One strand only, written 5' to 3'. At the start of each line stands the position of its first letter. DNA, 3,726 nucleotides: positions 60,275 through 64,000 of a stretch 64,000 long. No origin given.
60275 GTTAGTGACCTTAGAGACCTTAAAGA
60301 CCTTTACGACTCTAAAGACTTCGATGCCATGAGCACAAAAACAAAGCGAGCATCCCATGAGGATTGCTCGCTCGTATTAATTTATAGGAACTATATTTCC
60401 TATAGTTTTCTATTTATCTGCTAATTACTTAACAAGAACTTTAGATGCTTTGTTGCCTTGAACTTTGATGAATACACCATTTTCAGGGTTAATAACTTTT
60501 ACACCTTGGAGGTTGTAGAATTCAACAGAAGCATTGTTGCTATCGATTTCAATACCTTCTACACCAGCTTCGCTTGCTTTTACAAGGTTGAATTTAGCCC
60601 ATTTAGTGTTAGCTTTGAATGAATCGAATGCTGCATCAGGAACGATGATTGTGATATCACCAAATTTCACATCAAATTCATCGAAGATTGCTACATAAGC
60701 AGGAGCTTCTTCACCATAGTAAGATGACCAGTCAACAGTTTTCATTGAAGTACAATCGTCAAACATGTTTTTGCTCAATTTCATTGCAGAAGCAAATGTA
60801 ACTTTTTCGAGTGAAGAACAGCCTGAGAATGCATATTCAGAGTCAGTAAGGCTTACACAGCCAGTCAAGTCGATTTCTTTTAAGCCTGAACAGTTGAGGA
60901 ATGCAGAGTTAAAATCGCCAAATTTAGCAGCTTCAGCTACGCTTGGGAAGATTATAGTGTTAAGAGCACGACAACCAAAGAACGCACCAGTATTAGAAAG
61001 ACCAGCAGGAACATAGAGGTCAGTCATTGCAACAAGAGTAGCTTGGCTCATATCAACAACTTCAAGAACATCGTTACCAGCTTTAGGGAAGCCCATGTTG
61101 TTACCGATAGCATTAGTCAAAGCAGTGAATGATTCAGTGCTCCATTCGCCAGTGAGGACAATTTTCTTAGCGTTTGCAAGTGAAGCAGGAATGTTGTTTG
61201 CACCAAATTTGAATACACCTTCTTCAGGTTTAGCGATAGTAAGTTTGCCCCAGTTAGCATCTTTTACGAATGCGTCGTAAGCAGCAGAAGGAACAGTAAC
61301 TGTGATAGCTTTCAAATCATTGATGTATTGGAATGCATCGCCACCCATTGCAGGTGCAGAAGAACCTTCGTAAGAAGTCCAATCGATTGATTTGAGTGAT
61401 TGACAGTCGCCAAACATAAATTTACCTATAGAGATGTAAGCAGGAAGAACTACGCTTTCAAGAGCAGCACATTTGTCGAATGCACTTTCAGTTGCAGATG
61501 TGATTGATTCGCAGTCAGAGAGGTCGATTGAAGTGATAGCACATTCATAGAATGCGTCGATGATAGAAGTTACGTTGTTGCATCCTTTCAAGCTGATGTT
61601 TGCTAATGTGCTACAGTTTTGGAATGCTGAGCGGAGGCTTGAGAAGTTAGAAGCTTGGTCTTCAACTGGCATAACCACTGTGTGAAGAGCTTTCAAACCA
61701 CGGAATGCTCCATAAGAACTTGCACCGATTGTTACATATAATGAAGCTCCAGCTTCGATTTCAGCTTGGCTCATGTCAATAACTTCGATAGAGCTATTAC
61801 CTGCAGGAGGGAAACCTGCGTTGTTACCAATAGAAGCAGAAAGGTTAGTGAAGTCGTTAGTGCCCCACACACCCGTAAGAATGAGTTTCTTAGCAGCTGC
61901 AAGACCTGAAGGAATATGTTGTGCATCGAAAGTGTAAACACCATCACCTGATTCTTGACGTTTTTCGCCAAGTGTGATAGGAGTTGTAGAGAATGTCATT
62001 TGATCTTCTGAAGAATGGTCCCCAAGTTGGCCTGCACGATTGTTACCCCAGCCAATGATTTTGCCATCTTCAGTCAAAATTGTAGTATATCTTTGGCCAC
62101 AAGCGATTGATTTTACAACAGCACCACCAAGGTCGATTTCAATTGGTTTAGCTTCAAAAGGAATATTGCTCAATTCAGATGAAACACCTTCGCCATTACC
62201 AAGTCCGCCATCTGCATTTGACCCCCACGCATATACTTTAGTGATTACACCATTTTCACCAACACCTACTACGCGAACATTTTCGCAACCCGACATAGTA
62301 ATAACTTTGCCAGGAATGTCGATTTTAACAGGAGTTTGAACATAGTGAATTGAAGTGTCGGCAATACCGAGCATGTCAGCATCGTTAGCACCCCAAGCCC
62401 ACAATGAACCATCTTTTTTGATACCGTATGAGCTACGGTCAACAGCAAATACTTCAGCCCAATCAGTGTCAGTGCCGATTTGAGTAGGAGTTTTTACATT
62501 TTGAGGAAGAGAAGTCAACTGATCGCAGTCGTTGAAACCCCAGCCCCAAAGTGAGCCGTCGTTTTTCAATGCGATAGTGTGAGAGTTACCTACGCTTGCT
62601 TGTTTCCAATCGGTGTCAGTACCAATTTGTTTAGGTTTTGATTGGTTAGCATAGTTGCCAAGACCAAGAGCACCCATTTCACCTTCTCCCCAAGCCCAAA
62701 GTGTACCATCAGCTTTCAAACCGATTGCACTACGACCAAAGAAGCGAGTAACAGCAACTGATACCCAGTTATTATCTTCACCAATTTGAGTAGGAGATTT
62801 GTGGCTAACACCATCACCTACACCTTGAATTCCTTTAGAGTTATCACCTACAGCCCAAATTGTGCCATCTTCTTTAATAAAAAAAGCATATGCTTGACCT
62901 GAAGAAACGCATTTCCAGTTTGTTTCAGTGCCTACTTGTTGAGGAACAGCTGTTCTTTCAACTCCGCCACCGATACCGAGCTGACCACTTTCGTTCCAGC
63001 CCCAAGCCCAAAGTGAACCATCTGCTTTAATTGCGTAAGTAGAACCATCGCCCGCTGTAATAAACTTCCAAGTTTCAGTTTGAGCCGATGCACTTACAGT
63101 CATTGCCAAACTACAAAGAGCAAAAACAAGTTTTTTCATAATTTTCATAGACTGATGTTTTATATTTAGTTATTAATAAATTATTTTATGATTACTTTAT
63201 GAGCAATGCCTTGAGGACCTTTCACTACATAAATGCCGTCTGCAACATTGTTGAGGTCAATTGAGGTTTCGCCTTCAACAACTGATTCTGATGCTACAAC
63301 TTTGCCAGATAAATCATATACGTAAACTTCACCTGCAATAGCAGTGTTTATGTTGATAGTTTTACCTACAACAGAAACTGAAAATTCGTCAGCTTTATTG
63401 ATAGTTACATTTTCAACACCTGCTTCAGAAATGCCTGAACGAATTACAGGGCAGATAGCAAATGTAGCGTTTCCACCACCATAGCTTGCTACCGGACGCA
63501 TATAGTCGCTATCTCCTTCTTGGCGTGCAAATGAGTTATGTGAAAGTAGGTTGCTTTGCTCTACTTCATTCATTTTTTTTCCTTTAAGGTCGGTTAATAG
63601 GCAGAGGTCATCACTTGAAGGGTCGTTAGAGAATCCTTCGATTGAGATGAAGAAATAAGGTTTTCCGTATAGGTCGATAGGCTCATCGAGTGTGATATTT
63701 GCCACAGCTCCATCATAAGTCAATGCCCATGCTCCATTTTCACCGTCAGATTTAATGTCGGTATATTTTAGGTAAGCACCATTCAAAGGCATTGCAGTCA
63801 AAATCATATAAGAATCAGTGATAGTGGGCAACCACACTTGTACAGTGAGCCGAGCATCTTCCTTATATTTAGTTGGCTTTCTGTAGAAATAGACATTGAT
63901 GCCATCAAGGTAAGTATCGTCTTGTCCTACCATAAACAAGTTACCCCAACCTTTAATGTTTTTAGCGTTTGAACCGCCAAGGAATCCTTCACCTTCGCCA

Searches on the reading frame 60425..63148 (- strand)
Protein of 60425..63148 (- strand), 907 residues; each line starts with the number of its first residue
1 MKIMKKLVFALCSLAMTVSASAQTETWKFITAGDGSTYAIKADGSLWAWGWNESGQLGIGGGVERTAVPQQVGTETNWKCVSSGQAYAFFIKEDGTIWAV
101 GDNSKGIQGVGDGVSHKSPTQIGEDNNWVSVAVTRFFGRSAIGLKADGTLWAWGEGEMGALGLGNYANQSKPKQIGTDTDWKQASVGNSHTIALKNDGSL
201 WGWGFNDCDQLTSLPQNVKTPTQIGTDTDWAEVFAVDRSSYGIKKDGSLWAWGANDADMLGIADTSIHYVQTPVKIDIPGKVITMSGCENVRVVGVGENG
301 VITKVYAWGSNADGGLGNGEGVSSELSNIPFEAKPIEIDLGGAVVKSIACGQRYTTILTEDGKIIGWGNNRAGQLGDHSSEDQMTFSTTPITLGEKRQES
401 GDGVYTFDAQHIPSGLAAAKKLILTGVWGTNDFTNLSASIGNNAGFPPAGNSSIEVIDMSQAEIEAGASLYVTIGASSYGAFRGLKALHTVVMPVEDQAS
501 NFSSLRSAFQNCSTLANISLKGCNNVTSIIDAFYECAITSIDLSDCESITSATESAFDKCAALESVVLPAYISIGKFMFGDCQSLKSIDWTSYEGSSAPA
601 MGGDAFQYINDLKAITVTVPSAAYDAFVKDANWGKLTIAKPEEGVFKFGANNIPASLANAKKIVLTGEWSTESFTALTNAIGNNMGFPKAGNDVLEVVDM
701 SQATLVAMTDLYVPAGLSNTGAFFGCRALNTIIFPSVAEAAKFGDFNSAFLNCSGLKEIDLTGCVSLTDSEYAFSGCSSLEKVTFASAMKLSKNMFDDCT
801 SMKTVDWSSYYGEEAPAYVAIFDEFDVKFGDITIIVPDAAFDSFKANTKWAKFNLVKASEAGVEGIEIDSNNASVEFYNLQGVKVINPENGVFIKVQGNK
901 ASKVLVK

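Call 13: search_protein_families(library=ncbifam, proteins=[window:60425-63148:-], max_evalue=0.01)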
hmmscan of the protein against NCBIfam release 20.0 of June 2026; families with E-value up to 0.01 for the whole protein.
window:60425-63148:- (907 aa): 1 family
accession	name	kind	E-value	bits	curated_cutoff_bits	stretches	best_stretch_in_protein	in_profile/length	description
TIGR02167.2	Liste_lipo_26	repeat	1e-06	28.4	30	0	578-592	1-15/26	PARCEL repeat-containing surface protein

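Call 14: search_protein_families(library=pfam, proteins=[window:60425-63148:-], max_evalue=0.01)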
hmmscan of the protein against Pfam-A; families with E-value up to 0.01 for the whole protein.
window:60425-63148:- (907 aa): 6 families
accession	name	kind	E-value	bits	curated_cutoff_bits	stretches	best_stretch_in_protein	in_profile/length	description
PF25390.1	WD40_RLD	-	1.6e-63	215.7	150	2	144-392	104-346/363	RCC1-like domain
PF00415.24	RCC1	-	1.8e-46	156.9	21.7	4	147-194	1-50/50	Regulator of chromosome condensation (RCC1) repeat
PF13540.12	RCC1_2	-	1.7e-36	123.5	22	4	345-374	1-30/30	Regulator of chromosome condensation (RCC1) repeat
PF13306.12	LRR_5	-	9.5e-25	87.4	27.7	2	507-613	6-104/127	BspA type Leucine rich repeat region (6 copies)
PF25384.1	Alsin_RLD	-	6.5e-08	32.7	100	0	301-383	240-316/405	Alsin RCC1-like domain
PF13855.12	LRR_8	-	0.00083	19.5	27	0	748-782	19-53/61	Leucine rich repeat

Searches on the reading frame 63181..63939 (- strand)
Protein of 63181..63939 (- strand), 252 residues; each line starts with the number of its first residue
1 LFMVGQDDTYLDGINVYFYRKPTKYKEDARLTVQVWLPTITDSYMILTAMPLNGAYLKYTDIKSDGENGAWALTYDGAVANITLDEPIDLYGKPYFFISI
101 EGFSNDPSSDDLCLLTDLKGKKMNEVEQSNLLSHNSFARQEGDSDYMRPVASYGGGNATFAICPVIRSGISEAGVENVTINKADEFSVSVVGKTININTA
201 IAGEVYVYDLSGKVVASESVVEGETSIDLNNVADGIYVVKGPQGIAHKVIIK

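Call 13: search_protein_families(library=ncbifam, proteins=[window:63181-63939:-], max_evalue=0.01)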
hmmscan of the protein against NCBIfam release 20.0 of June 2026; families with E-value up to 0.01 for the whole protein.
window:63181-63939:- (252 aa): 3 families
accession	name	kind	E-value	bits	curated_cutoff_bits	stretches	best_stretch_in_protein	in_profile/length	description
TIGR04183.1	Por_Secre_tail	domain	3.4e-08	33.3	23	1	194-252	12-72/72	T9SS type A sorting domain-containing protein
NF052644.1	T9SS_DNase_Rie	equivalog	1.5e-05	24.5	260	1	171-242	170-238/251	T9SS-dependent surface endonuclease, AS87_RS02955 family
NF038113.1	T9SSA_dep_M36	equivalog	0.00044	18.5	885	1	202-243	815-857/869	T9SS-dependent M36 family metallopeptidase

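Call 14: search_protein_families(library=pfam, proteins=[window:63181-63939:-], max_evalue=0.01)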
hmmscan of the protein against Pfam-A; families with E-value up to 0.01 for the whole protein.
window:63181-63939:- (252 aa): 1 family
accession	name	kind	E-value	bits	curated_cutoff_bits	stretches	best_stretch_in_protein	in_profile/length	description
PF18962.6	Por_Secre_tail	-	3e-06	27.9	27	1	194-250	9-74/75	Secretion system C-terminal sorting domain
